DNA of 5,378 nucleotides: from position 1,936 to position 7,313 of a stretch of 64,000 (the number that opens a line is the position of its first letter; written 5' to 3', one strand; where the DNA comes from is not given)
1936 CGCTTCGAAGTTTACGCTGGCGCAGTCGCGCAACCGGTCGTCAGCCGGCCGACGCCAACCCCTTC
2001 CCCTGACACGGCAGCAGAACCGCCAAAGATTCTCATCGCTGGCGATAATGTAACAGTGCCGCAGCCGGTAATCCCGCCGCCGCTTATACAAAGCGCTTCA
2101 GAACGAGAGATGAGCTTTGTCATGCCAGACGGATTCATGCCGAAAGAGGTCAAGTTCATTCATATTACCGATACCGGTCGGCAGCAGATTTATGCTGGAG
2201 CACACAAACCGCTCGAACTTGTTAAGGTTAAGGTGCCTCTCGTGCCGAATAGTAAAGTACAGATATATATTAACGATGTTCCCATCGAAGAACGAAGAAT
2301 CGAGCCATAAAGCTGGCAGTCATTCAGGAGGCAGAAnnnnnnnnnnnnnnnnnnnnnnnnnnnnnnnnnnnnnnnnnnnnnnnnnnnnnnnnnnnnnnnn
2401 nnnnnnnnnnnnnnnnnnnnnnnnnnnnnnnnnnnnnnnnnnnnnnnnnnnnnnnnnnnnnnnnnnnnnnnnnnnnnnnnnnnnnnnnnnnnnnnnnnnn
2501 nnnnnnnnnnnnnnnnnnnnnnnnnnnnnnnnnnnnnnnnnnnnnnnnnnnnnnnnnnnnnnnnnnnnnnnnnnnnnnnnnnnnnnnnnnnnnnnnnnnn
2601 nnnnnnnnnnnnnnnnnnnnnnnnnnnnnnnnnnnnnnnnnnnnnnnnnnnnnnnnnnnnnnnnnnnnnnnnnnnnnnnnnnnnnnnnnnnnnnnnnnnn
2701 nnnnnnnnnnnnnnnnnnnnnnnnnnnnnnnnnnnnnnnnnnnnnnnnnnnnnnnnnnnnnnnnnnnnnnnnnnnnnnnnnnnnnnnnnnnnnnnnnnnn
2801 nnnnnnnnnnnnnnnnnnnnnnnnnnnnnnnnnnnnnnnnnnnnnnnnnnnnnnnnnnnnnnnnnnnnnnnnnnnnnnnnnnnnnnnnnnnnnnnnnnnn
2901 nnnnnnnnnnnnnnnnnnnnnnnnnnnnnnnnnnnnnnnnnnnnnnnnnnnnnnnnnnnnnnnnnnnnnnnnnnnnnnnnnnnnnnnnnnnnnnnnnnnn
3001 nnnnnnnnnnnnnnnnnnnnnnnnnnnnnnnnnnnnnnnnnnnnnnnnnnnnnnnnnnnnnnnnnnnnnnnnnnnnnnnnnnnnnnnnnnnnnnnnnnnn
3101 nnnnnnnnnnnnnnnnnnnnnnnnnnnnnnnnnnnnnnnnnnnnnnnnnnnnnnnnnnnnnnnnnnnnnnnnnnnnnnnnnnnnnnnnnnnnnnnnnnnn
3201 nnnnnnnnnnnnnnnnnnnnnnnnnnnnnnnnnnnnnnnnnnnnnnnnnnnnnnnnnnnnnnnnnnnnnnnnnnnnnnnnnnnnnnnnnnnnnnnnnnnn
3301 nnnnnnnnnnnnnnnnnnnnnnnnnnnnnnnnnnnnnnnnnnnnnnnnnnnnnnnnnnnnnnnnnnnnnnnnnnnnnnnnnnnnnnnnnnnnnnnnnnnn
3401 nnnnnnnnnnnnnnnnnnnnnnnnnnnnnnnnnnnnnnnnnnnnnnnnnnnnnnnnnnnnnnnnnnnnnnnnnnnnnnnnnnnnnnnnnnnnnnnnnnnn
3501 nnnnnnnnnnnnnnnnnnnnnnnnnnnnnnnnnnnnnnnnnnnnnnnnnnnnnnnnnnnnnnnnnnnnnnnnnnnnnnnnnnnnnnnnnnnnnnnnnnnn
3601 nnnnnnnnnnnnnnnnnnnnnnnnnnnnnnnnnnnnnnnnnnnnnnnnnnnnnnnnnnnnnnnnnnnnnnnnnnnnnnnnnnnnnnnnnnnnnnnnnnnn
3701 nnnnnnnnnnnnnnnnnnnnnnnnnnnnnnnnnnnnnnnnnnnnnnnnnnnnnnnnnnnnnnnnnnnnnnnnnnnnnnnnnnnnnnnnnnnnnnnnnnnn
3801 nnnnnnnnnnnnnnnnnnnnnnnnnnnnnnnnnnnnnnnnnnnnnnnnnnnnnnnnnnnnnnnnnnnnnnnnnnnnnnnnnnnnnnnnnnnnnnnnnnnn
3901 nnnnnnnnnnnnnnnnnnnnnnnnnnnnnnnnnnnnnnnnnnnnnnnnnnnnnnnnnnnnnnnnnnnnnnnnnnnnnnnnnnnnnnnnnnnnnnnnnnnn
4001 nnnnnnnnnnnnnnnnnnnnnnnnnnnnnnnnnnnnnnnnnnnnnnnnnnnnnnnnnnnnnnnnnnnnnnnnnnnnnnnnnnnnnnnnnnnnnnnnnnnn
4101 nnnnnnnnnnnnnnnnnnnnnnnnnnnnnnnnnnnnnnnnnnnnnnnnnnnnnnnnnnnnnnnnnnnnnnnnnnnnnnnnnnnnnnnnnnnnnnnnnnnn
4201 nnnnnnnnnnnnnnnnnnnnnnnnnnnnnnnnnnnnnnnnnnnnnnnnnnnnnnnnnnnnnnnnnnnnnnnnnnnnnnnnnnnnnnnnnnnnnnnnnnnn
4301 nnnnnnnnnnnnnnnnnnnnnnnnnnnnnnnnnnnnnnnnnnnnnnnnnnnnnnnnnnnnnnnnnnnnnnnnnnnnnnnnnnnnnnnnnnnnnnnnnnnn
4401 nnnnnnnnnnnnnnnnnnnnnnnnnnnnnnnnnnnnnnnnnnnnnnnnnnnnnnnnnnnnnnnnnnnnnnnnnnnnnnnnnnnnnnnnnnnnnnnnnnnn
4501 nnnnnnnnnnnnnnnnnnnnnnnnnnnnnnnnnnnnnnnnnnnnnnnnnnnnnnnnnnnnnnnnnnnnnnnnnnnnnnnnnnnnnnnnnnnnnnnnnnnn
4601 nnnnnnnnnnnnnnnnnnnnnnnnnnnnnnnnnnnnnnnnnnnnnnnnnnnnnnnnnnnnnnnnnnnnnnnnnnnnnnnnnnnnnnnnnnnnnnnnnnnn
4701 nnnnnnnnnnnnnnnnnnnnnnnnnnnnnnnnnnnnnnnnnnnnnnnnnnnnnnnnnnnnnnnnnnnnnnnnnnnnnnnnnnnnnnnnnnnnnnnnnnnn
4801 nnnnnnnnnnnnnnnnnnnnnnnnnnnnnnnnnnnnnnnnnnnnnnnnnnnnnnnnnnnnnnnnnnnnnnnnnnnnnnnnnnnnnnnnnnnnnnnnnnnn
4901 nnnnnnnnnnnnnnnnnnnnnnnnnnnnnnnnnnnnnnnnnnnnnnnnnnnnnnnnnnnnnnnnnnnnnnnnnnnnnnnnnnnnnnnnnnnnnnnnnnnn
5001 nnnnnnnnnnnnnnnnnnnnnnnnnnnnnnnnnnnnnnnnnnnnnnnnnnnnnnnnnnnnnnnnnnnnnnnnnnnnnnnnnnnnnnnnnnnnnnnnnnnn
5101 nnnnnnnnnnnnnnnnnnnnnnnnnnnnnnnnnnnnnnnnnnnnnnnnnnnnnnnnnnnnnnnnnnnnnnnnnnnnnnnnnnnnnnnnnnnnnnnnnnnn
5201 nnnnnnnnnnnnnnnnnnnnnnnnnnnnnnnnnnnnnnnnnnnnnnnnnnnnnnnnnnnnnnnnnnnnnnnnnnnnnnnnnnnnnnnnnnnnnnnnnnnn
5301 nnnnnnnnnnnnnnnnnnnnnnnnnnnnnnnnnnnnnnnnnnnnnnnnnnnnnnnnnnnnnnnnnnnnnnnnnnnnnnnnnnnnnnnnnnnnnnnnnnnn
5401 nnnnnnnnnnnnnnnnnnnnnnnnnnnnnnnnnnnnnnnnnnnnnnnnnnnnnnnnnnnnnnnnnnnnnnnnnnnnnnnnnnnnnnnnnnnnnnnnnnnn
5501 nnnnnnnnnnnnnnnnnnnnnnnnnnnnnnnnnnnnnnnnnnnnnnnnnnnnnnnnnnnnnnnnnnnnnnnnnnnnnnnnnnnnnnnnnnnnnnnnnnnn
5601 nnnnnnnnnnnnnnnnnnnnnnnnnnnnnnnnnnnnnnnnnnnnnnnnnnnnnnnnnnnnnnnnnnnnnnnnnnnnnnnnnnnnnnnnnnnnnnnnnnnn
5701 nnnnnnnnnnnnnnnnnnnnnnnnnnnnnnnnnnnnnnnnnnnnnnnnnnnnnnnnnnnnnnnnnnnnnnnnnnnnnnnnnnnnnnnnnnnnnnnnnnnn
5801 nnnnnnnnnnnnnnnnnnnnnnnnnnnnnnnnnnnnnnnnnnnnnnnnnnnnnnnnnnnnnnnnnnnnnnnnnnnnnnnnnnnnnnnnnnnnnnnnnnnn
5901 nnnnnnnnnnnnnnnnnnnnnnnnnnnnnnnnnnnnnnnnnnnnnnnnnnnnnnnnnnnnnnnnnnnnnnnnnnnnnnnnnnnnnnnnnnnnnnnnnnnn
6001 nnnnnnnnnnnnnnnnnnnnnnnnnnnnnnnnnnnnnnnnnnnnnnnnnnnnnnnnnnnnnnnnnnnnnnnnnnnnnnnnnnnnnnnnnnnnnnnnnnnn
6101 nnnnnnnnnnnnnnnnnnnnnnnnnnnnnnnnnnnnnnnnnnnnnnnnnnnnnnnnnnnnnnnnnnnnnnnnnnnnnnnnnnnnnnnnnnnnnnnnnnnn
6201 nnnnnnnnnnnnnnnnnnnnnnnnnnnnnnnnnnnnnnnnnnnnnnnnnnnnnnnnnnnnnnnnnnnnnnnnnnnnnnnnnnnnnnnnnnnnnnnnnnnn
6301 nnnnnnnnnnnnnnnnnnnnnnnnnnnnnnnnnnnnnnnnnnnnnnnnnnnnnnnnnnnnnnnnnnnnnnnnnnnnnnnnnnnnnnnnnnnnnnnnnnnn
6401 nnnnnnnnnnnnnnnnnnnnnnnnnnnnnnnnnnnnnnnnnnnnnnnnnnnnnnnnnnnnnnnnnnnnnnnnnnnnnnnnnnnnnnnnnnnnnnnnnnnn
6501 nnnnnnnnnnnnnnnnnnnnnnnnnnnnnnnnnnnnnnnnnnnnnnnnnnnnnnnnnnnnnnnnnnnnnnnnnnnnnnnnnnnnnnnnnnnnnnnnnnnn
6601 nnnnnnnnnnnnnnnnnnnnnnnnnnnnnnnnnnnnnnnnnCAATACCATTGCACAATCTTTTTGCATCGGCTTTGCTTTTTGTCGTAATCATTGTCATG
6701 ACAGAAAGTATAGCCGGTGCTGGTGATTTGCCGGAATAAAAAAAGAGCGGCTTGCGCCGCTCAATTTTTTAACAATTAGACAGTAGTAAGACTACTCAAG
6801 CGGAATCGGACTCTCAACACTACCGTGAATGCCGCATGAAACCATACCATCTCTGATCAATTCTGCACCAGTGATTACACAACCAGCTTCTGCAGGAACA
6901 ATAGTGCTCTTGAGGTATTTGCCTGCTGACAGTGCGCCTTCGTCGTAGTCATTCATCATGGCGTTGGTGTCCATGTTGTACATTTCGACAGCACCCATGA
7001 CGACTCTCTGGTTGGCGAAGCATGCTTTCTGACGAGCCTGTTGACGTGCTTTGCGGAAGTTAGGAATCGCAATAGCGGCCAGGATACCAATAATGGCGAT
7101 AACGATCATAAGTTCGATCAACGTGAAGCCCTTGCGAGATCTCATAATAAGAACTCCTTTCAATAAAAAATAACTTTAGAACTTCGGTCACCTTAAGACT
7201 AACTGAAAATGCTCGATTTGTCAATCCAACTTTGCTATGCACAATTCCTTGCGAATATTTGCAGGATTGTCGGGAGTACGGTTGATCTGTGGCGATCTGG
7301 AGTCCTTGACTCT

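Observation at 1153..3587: PknB-like kinase split into a PASTA-TM protein and a tail-anchored pseudokinase, in reversed order, inside the conserved rlmN-...-rpe neighbourhood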

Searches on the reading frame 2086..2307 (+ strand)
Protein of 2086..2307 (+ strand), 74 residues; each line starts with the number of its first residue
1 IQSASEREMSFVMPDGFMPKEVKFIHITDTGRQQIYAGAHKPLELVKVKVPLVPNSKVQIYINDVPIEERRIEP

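Call 43: search_solved_structures(query=A5, max_evalue=10, show_alignments=2)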
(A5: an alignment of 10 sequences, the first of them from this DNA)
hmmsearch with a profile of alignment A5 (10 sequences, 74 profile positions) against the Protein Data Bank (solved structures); distinct sequences matched with E-value up to 10: 2.
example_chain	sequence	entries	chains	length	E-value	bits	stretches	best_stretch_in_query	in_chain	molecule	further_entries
5i8j_A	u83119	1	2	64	1.6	12.1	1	35-68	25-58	Dmd discriminator of mRNA degradation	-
3vpy_A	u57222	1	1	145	4.3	10.7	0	5-23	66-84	FHA domain-containing protein DDL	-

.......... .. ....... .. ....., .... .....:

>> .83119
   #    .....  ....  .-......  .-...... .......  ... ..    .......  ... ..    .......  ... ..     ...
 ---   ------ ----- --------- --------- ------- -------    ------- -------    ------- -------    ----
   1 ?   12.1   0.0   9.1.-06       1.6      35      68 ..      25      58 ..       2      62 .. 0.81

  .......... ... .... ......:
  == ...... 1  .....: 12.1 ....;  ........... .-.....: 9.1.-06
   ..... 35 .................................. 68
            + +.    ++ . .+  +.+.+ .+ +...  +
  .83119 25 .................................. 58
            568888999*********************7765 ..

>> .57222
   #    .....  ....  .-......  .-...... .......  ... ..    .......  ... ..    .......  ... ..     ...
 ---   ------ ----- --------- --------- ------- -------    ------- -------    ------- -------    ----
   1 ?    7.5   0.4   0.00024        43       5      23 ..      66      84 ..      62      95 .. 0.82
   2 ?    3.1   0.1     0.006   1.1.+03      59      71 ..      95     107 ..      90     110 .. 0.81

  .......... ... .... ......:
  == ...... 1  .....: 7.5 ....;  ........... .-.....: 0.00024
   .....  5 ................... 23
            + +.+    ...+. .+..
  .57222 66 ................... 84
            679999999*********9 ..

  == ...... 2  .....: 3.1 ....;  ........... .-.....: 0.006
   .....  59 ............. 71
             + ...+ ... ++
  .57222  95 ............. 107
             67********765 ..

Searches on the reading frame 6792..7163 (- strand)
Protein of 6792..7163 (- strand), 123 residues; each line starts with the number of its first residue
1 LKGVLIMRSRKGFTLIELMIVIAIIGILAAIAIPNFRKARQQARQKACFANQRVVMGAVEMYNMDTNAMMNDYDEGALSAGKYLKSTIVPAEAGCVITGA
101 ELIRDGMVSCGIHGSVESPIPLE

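Call 70: search_protein_families(library=pfam, proteins=[window:6792-7163:-], max_evalue=0.001)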
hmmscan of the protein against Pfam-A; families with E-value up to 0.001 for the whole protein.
window:6792-7163:- (123 aa): 1 family
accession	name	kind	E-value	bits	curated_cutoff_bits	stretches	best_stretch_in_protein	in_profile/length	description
PF07963.17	N_methyl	-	6.8e-11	41.7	21.2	1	7-33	1-27/27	Prokaryotic N-terminal methylation motif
